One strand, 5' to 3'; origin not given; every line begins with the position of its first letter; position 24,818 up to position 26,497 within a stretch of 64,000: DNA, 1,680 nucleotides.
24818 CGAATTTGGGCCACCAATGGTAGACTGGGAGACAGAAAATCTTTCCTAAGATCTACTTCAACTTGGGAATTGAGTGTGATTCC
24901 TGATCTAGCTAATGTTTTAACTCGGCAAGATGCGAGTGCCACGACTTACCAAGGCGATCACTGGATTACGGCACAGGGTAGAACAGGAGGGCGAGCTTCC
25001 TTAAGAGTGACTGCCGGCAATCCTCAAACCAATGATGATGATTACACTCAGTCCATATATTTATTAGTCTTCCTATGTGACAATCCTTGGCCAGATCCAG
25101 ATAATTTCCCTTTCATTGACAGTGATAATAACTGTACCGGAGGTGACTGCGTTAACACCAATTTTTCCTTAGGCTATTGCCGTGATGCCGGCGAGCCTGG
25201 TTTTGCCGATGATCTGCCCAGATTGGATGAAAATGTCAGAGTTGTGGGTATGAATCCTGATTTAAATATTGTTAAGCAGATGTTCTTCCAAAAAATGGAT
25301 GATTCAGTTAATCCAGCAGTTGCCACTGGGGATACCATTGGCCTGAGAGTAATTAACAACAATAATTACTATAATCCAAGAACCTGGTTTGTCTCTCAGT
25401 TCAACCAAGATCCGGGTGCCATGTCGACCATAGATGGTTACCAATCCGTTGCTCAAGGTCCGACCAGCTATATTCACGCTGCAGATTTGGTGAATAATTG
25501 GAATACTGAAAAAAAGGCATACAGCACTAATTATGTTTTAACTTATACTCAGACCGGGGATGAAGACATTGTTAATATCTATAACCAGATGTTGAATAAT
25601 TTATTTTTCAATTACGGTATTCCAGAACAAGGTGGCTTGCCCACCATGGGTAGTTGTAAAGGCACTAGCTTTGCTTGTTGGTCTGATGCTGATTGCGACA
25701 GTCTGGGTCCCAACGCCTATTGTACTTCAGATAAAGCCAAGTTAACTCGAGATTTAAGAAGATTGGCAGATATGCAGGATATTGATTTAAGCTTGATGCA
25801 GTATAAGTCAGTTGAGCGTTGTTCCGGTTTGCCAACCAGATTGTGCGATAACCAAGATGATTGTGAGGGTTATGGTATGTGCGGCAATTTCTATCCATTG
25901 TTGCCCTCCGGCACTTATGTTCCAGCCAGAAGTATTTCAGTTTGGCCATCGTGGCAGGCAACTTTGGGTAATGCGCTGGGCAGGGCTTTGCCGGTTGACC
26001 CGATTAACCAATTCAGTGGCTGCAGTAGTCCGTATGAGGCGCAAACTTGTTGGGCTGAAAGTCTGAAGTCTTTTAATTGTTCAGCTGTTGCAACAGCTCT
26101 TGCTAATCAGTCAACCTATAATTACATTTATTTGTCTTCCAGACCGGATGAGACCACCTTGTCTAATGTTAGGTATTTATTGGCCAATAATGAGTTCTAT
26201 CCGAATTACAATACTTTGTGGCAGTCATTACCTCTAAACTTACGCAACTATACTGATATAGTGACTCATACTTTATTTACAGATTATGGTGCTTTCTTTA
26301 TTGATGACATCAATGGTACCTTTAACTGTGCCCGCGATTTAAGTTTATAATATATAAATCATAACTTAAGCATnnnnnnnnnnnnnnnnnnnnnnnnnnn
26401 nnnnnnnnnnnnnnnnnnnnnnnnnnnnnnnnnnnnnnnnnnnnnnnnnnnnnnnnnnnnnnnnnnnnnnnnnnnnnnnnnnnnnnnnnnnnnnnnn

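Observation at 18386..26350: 2654-aa protein with Myxococcus-type cysteine-rich repeats and a LamG-like lectin domain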

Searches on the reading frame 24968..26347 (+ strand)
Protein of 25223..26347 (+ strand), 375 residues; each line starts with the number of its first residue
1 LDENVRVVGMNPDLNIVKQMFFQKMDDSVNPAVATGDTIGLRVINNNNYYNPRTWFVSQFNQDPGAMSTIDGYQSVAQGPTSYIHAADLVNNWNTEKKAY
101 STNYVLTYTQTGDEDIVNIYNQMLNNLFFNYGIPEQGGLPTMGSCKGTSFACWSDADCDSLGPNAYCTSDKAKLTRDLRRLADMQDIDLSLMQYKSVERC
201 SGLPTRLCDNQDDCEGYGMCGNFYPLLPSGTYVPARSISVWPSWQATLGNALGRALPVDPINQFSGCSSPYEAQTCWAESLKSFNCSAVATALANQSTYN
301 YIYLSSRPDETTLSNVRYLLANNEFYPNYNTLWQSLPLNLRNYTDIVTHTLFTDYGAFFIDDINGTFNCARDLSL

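Call 15: search_protein_families(library=pfam, proteins=[window:25223-26347:+], max_evalue=10)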
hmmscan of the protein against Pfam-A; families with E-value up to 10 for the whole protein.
seq(375 aa): 2 families
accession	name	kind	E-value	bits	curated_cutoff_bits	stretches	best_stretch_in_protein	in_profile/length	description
PF24694.1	LNS2_PITM1-3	-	0.087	13.3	27.7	1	296-334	35-72/124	PITM 1-3, LNS2 domain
PF23416.1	DUF7107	-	8.2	7.3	24.6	1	208-222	2-16/48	Domain of unknown function (DUF7107)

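Call 47: predict_structure(alignment_id=A2)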
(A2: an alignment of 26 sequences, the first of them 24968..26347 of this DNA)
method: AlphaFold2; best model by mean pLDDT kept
length: 460 residues; sequences in the alignment: 26
mean_pLDDT: 69.5   pTM: 0.73
mean pLDDT of the five models: 69.5, 65.8, 65.3, 63.6, 63.4
residues with pLDDT >= 90: 92; 70-90: 163; 50-70: 96; < 50: 109
segments of 3 or more residues with pLDDT < 50: 1-12, 21-32, 221-224, 316-325, 387-406, 413-415, 421-460
pLDDT, mean of each block of 10 residues (from residue 1): 40 48 45 68 86 58 81 77 82 61 88 64 91 91 93 93 96 68 84 86 93 76 61 82 80 84 84 82 88 94 87 52 53 79 64 72 71 64 48 42 54 55 38 30 30 33
secondary structure, 60 per line:
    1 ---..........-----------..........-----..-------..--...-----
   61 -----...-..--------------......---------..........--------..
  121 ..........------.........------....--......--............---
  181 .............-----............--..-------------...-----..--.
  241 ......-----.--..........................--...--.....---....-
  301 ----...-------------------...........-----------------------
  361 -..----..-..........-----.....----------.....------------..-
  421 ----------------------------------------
elements in order: E4-13 E25-34 E66-68 E86-91 E101-110 E119-130 H137-145 E152-155 E158-163 E166-177 E181-193 H199-210 E228-230 H240-246 H255-280 E283-285 E288-292 H296-299 E305-307 H327-337 H371-380 E386-390 E401-405

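Call 50: fold_search(model_id=the predicted structure, library=pdb)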
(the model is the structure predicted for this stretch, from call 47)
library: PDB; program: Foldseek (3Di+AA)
matches with E <= 10: 568; with E <= 0.001: 0
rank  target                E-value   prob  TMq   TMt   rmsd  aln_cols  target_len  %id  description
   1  3hlz_B                2.7e-03  0.98  0.17  0.26   7.9       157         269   11  Crystal structure of BT_1490 (NP_810393.1) from BACTEROIDES THETAIOTAOMICRON VPI-5482 at 1.50 A resolution (released 2009-06-16)
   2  3hlz_A                3.6e-03  0.98  0.17  0.26   7.9       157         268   11  Crystal structure of BT_1490 (NP_810393.1) from BACTEROIDES THETAIOTAOMICRON VPI-5482 at 1.50 A resolution (released 2009-06-16)
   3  1vr8                  2.2e-02  0.82  0.13  0.32   7.5       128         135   11  Crystal structure of GTP binding regulator (TM1622) from Thermotoga Maritima at 1.75 A resolution (released 2005-03-15)
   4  3wa5_B                7.1e-02  0.30  0.14  0.34   8.7       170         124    8  Crystal Structure of type VI peptidoglycan muramidase effector Tse3 in complex with its cognate immunity protein Tsi3 (released 2013-10-02)
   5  3lyd_A                9.8e-02  0.25  0.13  0.30  16.9       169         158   11  Crystal structure of Putative uncharacterized protein from Jonesia denitrificans (released 2010-03-09)
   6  4luq_C                1.4e-01  0.23  0.14  0.35   8.3       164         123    8  Crystal structure of virulence effector Tse3 in complex with neutralizer Tsi3 (released 2013-09-18)
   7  8i9w_CA               1.5e-01  0.08  0.08  0.13  15.8       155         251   14  Cryo-EM structure of a Chaetomium thermophilum pre-60S ribosomal subunit - Dbp10-3 (released 2023-05-17)
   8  4n7s_B                1.8e-01  0.16  0.12  0.32   8.8       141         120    7  Crystal structure of Tse3-Tsi3 complex with Zinc ion (released 2014-04-23)
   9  7szf_B                1.8e-01  0.07  0.08  0.10  11.3       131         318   11  Structure of the Rieske Non-heme Iron Oxygenase GxtA with beta-Saxitoxinol Bound (released 2022-01-19)
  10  5jo2_A                1.8e-01  0.04  0.07  0.12  17.0       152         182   12  Crystal structure of abscisic acid-bound abscisic acid receptor PYL3 in complex with type 2C protein phosphatase HAB1 (released 2016-09-07)
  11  3klx_A                2.0e-01  0.11  0.09  0.18  11.9       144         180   10  Crystal structure of native abscisic acid receptor PYL3 (released 2010-11-10)
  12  4luq_D                2.2e-01  0.21  0.14  0.35   7.8       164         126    7  Crystal structure of virulence effector Tse3 in complex with neutralizer Tsi3 (released 2013-09-18)
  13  8i9p_CA               2.5e-01  0.10  0.09  0.13  15.3       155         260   12  Cryo-EM structure of a Chaetomium thermophilum pre-60S ribosomal subunit - State Mak16 (released 2023-05-17)
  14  7oc9                  2.5e-01  0.08  0.07  0.18  15.1       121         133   12  Structure of Bdellovibrio bacteriovorus Bd0675 (released 2021-05-05)
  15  7szf_A                3.0e-01  0.08  0.08  0.11  10.7       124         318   13  Structure of the Rieske Non-heme Iron Oxygenase GxtA with beta-Saxitoxinol Bound (released 2022-01-19)
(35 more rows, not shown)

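Call 51: search_solved_structures(query=A2, max_evalue=10, show_alignments=3)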
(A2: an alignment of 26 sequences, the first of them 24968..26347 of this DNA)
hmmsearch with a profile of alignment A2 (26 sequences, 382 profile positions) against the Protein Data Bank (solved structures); distinct sequences matched with E-value up to 10: 0.

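Call 52: search_protein_families(library=pfam, alignment_id=A2, max_evalue=1)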
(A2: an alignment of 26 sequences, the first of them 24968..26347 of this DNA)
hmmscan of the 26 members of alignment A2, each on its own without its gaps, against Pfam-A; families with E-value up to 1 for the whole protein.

A. member 1, window:24968-26347:+ (460 aa): 1 family
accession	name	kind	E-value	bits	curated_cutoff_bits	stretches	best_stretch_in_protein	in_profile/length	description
PF24694.1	LNS2_PITM1-3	-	0.14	12.6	27.7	0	381-419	35-72/124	PITM 1-3, LNS2 domain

B. families by the number of members that match (of 26 scanned): 16 families
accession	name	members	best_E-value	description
PF04706.18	Dickkopf_N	4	0.0043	Dickkopf N-terminal cysteine-rich region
PF21164.2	Dumpy_DPY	3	0.015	Dumpy, DPY module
PF01666.22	DX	2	0.0069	DX module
PF08334.16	T2SSG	2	0.034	Type II secretion system (T2SS), protein G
PF19081.6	Ig_7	1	0.022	Ig-like domain CHU_C associated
PF15270.11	ACI44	1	0.029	Metallo-carboxypeptidase inhibitor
PF24325.1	DUF7495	1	0.068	Domain of unknown function (DUF7495)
PF12691.13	Phage_tail_terminator_6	1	0.11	Bacteriophage tail terminator protein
PF24412.1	DUF7546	1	0.11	Family of unknown function (DUF7546)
PF12849.12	PBP_like_2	1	0.13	PBP superfamily domain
PF24694.1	LNS2_PITM1-3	1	0.14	PITM 1-3, LNS2 domain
PF24498.1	Ig_TMEM131L_3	1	0.18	TMEM131L third Ig-like domain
PF00711.24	Defensin_beta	1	0.19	Beta defensin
PF13552.11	DUF4127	1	0.33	Protein of unknown function (DUF4127)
PF23416.1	DUF7107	1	0.34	Domain of unknown function (DUF7107)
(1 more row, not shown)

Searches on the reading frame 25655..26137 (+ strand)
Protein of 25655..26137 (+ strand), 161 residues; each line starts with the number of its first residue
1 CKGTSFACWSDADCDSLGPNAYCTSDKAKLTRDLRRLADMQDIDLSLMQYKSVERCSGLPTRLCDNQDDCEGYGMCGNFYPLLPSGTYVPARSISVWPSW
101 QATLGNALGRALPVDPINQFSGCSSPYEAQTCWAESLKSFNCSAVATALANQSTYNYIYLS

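Call 67: find_related_loci(query=A3, collection=genome_contigs, flank=10000)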
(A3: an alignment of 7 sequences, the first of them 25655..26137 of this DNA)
Query A3 (161 aa) in genome_contigs; peptide patterns used: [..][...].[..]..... (x = any residue, [..] = any of these).
92 stretches matched a pattern; 83 encode a relative of the query (tblastn E <= 1e-3); the best 80 are kept; 80 distinct loci.
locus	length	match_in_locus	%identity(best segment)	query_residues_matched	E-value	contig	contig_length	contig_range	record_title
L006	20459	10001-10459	53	1-150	6e-47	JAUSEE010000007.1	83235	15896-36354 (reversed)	MAG: Candidatus Buchananbacteria bacterium isolate E14_maxbin.167 E14_k141_724261, whole genome shotgun sequence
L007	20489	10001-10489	48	1-150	2e-43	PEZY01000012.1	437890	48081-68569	MAG: Candidatus Buchananbacteria bacterium CG10_big_fil_rev_8_21_14_0_10_33_19 CG10_8_21_14_0.10_scaffold_3_c, whole gen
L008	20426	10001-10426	53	1-142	2e-43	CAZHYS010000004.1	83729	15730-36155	MAG TPA_asm: uncultured Gammaproteobacteria bacterium isolate SRP263991_co7_334 genome assembly, contig: NODE_196_length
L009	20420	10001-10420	49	3-143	2e-42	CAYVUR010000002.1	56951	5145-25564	MAG TPA_asm: uncultured Gammaproteobacteria bacterium isolate binchicken_co135_29 genome assembly, contig: NODE_1208_len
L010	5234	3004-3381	56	8-138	1e-42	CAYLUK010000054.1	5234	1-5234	MAG TPA_asm: uncultured Gammaproteobacteria bacterium isolate SRP062349_co1_88 genome assembly, contig: NODE_5769_length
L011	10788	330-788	47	1-150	2e-42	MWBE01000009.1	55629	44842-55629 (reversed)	MAG: Parcubacteria group bacterium ADurb.Bin326 BWY53_contig000009, whole genome shotgun sequence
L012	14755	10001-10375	54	8-133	4e-42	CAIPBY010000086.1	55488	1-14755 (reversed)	MAG: Candidatus Buchananbacteria bacterium isolate MJ120702A_bin-902 genome assembly, contig: bin-902:086/101, whole gen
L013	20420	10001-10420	50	2-142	5e-41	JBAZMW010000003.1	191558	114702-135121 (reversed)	MAG: Patescibacteria group bacterium isolate SO_2017_LW4_52 scaffold_231_c1_LW137-91_2017, whole genome shotgun sequence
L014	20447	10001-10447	49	1-146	2e-41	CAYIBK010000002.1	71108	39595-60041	MAG TPA_asm: uncultured Gammaproteobacteria bacterium isolate ERP119705_co19_912 genome assembly, contig: NODE_166_lengt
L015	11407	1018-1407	50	8-138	4e-40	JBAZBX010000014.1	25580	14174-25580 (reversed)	MAG: Patescibacteria group bacterium isolate SO_2017_GW1_122 NODE_7860_length_25580_cov_3.049346_OW334_2017, whole genom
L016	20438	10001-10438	47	8-158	3e-40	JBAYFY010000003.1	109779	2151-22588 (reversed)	MAG: Candidatus Buchananbacteria bacterium isolate SO_2016_GW1_112 scaffold00409_OW334_2016, whole genome shotgun sequen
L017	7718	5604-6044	47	4-150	1e-39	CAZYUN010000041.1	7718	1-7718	MAG TPA_asm: uncultured Gammaproteobacteria bacterium isolate SRP192927_co2_823 genome assembly, contig: NODE_20188_leng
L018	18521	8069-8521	46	1-150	2e-39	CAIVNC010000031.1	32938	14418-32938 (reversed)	MAG: Candidatus Buchananbacteria bacterium isolate AlinenLipids_bin-4630 genome assembly, contig: bin-4630:31/57, whole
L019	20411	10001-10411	43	1-140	5e-39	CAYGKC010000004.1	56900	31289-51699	MAG TPA_asm: uncultured Gammaproteobacteria bacterium isolate ERP113451_co4_284 genome assembly, contig: NODE_132_length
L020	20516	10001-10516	45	1-156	9e-39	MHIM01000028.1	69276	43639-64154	MAG: Candidatus Buchananbacteria bacterium RIFCSPLOWO2_01_FULL_39_33 rifcsplowo2_01_scaffold_497, whole genome shotgun s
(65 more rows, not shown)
